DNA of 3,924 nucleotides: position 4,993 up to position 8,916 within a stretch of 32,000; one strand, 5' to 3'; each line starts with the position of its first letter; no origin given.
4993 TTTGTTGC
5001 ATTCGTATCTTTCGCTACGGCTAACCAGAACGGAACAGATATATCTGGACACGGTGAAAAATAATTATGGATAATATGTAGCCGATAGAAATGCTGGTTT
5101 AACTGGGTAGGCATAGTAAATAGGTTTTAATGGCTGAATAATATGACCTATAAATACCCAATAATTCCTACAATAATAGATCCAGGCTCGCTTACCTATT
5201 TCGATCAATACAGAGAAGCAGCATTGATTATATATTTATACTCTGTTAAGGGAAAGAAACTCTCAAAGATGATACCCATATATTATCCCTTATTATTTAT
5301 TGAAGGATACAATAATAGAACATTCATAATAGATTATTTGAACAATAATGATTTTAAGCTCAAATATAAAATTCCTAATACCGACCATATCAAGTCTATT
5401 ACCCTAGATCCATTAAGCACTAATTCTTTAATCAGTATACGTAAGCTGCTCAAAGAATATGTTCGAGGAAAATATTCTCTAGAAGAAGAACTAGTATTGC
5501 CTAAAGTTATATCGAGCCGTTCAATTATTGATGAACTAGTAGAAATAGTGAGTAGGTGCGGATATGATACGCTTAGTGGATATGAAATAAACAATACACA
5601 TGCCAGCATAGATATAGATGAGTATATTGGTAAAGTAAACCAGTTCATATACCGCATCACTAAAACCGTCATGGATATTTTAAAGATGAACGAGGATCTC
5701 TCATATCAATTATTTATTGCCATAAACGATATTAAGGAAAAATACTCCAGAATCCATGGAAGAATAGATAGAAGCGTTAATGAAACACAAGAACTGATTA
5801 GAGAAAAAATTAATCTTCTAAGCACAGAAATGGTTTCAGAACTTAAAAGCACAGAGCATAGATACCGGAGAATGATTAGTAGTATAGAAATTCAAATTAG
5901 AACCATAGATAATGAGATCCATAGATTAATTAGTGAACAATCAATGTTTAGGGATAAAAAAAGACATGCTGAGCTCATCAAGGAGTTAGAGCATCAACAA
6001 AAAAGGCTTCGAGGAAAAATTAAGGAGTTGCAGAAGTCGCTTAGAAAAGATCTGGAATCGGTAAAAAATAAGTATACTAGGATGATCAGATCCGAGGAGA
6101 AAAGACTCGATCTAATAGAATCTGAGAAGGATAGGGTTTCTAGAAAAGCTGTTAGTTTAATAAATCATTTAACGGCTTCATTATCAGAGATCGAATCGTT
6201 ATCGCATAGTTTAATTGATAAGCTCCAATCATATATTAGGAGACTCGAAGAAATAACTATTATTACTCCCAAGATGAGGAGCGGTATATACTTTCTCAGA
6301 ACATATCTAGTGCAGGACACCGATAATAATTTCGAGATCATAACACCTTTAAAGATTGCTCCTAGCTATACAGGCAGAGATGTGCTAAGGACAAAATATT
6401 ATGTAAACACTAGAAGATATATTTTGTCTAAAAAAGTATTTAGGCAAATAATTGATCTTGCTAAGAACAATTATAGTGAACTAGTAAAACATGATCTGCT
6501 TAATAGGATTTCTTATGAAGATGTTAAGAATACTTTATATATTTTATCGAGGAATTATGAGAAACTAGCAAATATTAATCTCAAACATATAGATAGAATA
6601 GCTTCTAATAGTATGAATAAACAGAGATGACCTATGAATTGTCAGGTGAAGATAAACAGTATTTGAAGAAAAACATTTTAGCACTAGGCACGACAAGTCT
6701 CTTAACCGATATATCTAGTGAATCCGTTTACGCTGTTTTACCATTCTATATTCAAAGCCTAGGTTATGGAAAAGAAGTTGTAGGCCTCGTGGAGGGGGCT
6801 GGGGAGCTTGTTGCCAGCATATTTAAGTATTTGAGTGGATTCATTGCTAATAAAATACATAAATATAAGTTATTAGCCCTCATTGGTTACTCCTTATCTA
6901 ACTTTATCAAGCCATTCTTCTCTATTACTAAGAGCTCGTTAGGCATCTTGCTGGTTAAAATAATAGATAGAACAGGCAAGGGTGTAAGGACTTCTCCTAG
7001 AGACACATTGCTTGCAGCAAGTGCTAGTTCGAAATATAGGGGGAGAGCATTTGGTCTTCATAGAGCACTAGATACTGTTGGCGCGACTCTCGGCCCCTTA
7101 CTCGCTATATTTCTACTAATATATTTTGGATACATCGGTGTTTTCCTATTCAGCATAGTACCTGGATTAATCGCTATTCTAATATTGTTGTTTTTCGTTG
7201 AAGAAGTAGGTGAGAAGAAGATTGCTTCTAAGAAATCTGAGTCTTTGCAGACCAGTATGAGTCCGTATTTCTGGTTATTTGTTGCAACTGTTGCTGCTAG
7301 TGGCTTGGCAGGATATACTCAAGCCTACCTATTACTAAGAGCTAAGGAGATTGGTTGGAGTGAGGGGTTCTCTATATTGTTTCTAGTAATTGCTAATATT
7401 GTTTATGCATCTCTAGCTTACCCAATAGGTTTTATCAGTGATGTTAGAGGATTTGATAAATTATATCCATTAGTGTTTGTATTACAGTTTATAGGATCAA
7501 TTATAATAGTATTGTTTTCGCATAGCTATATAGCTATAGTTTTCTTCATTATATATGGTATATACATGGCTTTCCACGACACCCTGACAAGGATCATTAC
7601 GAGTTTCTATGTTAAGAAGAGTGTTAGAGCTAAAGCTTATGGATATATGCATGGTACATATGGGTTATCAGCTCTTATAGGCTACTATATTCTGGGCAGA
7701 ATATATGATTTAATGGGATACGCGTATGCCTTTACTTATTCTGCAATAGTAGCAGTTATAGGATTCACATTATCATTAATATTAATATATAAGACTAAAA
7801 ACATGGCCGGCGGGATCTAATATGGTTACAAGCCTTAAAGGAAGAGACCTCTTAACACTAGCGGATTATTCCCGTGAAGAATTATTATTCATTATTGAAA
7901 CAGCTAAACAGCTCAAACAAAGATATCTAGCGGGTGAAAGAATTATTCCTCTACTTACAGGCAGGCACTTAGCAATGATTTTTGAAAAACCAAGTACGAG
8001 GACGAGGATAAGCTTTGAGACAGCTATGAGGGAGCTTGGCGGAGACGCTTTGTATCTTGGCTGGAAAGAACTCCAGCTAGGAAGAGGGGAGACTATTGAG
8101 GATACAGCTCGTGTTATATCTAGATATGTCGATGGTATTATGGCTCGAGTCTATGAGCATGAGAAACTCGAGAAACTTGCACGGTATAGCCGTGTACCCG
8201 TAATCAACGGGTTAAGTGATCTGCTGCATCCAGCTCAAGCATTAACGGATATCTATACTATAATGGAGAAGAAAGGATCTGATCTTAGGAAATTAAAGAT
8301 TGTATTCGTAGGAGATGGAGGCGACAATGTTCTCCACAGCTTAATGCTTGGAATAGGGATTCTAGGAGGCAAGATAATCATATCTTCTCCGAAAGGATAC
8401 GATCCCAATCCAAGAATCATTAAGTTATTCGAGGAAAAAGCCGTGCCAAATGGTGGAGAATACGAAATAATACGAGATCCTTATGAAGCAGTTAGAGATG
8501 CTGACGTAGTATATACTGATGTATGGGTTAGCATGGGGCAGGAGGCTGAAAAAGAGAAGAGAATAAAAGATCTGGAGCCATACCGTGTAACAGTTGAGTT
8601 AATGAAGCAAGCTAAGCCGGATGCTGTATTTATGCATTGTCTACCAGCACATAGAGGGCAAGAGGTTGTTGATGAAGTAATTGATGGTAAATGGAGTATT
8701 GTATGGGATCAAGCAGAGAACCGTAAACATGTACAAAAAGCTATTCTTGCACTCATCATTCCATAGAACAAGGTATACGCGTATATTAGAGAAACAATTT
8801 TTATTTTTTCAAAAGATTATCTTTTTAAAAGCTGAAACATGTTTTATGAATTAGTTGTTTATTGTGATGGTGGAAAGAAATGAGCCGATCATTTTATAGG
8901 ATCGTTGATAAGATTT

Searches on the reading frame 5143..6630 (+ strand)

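Call 6: search_protein_families(library=pfam, proteins=[window:5143-6630:+], max_evalue=0.01)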
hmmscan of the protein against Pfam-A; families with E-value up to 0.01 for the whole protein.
window:5143-6630:+ (495 aa): 1 family
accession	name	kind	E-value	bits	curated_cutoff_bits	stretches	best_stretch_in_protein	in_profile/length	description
PF04513.17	Baculo_PEP_C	-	0.00026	21.5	38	0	244-312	39-95/140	Baculovirus polyhedron envelope protein, PEP, C terminus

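Call 7: search_protein_families(library=ncbifam, proteins=[window:5143-6630:+], max_evalue=0.01)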
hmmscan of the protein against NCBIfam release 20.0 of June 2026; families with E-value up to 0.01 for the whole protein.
window:5143-6630:+ (495 aa): 2 families
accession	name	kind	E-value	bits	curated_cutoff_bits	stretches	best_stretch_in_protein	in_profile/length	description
NF033916.0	antiphage_ZorA_3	subfamily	0.0013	17.7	250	1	203-364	350-505/509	anti-phage ZorAB system protein ZorA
TIGR02169.1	SMC_prok_A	equivalog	0.0013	16.5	729.4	1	165-369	768-965/1165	chromosome segregation protein SMC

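Call 62: search_protein_families(library=phrogs, proteins=[window:5143-6630:+], max_evalue=0.01)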
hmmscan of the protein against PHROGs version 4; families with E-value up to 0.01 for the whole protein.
window:5143-6630:+ (495 aa): 1 family
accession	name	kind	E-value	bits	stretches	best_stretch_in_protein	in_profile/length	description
phrog_1533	-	tail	0.0023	16.5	1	197-371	70-229/1688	tail length tape measure protein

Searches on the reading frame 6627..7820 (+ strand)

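Call 6: search_protein_families(library=pfam, proteins=[window:6627-7820:+], max_evalue=0.01)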
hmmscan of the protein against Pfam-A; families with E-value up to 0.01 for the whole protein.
window:6627-7820:+ (397 aa): 1 family
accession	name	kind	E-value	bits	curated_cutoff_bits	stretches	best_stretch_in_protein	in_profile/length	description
PF07690.21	MFS_1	-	2.1e-37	129.3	33.4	2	23-315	4-309/347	Major Facilitator Superfamily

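Call 7: search_protein_families(library=ncbifam, proteins=[window:6627-7820:+], max_evalue=0.01)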
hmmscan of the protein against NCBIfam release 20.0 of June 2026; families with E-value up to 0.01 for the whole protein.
window:6627-7820:+ (397 aa): 7 families
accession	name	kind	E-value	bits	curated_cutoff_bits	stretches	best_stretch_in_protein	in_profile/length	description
TIGR00880.1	2_A_01_02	superfamily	7.9e-08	32.5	131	2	263-389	14-140/141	multidrug resistance protein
NF038246.1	bile_salt_MFS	equivalog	1.4e-05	24.1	400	1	41-204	32-199/408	conjugated bile salt MFS transporter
NF041040.1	FslB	exception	4e-05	22.8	600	1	12-387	4-399/417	rhizoferrin export MFS transporter FslB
TIGR00893.1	2A0114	subfamily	6.2e-05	22.1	395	0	136-206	114-184/399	D-galactonate transporter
NF040856.1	FexB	exception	0.0017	17.2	950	1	229-383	31-188/469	chloramphenicol/florfenicol efflux MFS transporter FexB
TIGR00890.1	2A0111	subfamily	0.0018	17.3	374.85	1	146-381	128-376/377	oxalate/formate antiport family MFS transporter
TIGR00895.1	2A0115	subfamily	0.0032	16.4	418.55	1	69-196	71-197/398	aromatic acid/H+ symport family MFS transporter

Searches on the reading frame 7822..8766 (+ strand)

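Call 6: search_protein_families(library=pfam, proteins=[window:7822-8766:+], max_evalue=0.01)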
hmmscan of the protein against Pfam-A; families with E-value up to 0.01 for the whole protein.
window:7822-8766:+ (314 aa): 2 families
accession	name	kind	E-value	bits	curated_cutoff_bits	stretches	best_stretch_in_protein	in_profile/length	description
PF00185.30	OTCace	-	7.1e-58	195.5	29.4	1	157-311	2-156/157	Aspartate/ornithine carbamoyltransferase, Asp/Orn binding domain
PF02729.26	OTCace_N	-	1.3e-50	171.7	29.9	1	8-149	1-148/148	Aspartate/ornithine carbamoyltransferase, carbamoyl-P binding domain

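Call 7: search_protein_families(library=ncbifam, proteins=[window:7822-8766:+], max_evalue=0.01)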
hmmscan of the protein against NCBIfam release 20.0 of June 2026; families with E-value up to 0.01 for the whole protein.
window:7822-8766:+ (314 aa): 17 families
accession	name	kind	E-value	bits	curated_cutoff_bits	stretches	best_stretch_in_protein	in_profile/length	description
NF001986.0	PRK00779.1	subfamily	3.6e-128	427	306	1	5-313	3-304/307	ornithine carbamoyltransferase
TIGR00658.1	orni_carb_tr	equivalog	6.9e-124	412.9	280.85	1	8-312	1-302/304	ornithine carbamoyltransferase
TIGR04384.1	putr_carbamoyl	exception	6.9e-101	337.7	500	1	10-312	2-306/330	putrescine carbamoyltransferase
NF011380.0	PRK14805.1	equivalog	2.2e-87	292.9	421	1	8-312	2-299/302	ornithine carbamoyltransferase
NF003286.0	PRK04284.1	subfamily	8.2e-85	284.8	515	2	3-278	2-278/332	ornithine carbamoyltransferase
NF002470.0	PRK01713.1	equivalog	2e-66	224.8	545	1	1-278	1-279/334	ornithine carbamoyltransferase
NF009213.0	PRK12562.1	subfamily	3e-58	197.8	559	2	7-277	6-278/334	ornithine carbamoyltransferase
NF011379.0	PRK14804.1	equivalog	3.3e-54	184.1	373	1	9-309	8-305/311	ornithine carbamoyltransferase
TIGR00670.1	asp_carb_tr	equivalog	3.8e-50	170.7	236.95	1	8-313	1-303/304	aspartate carbamoyltransferase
NF002032.1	PRK00856.1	equivalog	4e-49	167.4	263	1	8-312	1-296/297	aspartate carbamoyltransferase catalytic subunit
NF003384.0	PRK04523.1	equivalog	5.1e-47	160.6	288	1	8-312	4-332/336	N-acetylornithine carbamoyltransferase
NF006046.0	PRK08192.1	equivalog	1.2e-32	113.6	512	1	4-313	3-317/339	aspartate carbamoyltransferase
NF008853.0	PRK11891.1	equivalog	8.5e-29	100.4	560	1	9-312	90-397/430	aspartate carbamoyltransferase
NF010387.0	PRK13814.1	equivalog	2.6e-22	79.1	660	1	10-312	8-302/310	aspartate carbamoyltransferase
NF005538.0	PRK07200.1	equivalog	4.9e-20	71.9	453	1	4-277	18-334/396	knotted carbamoyltransferase YgeW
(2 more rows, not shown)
